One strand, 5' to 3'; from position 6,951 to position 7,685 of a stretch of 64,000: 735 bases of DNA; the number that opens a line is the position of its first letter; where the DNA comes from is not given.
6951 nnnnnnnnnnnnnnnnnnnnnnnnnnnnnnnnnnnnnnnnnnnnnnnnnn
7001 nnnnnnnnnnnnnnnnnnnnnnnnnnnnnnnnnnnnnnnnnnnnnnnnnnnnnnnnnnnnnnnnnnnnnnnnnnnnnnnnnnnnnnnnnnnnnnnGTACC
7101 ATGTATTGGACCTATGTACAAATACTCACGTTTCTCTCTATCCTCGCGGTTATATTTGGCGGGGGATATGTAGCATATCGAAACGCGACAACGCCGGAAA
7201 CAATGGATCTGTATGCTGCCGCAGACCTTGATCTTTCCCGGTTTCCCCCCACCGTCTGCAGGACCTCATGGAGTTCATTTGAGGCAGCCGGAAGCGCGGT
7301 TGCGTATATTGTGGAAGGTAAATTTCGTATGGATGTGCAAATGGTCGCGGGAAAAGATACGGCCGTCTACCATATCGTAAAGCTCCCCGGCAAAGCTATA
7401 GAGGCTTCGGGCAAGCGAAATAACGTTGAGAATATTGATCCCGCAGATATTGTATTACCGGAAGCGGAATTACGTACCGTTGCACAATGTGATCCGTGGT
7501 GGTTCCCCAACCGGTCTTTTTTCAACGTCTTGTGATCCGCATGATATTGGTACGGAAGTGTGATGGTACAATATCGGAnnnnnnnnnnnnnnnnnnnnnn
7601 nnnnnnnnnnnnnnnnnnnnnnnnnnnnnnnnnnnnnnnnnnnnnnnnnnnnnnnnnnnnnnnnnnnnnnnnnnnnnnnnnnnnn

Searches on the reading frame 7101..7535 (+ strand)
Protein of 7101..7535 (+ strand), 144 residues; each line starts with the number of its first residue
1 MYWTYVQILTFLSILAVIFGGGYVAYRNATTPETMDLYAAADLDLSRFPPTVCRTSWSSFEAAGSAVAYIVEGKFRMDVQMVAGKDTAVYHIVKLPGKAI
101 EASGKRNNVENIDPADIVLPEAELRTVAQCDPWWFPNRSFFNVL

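Call 97: search_protein_families(library=pfam, alignment_id=A8, max_evalue=0.000001)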
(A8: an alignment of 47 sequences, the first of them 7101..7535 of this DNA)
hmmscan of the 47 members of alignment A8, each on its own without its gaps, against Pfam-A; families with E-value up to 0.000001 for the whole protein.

A. member 1, window:7101-7535:+ (144 aa): 0 families

B. families by the number of members that match (of 47 scanned): 49 families (the first 25 are shown)
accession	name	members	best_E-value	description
PF00012.26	HSP70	1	1.2e-244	Hsp70 protein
PF03796.21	DnaB_C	1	4.6e-102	DnaB-like helicase C terminal domain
PF01098.24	FTSW_RODA_SPOVE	1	7.4e-82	Cell cycle protein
PF02618.21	YceG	1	1.7e-77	YceG-like family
PF03054.22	tRNA_Me_trans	1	8.7e-73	tRNA methyl transferase HUP domain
PF00501.34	AMP-binding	1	4.3e-67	AMP-binding enzyme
PF00579.31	tRNA-synt_1b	1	1.2e-58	tRNA synthetases class I (W and Y)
PF03572.23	Peptidase_S41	1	1.5e-44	Peptidase family S41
PF01556.23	DnaJ_C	1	2.4e-40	DnaJ C terminal domain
PF01000.31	RNA_pol_A_bac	1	1.2e-34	RNA polymerase Rpb3/RpoA insert domain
PF00772.26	DnaB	1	7.9e-33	DnaB-like helicase N terminal domain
PF02308.21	MgtC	1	6.1e-32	MgtC family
PF04101.22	Glyco_tran_28_C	1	8.3e-32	Glycosyltransferase family 28 C-terminal domain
PF01016.24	Ribosomal_L27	1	1.7e-29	Ribosomal L27 protein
PF01551.29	Peptidase_M23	1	3.6e-28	Peptidase family M23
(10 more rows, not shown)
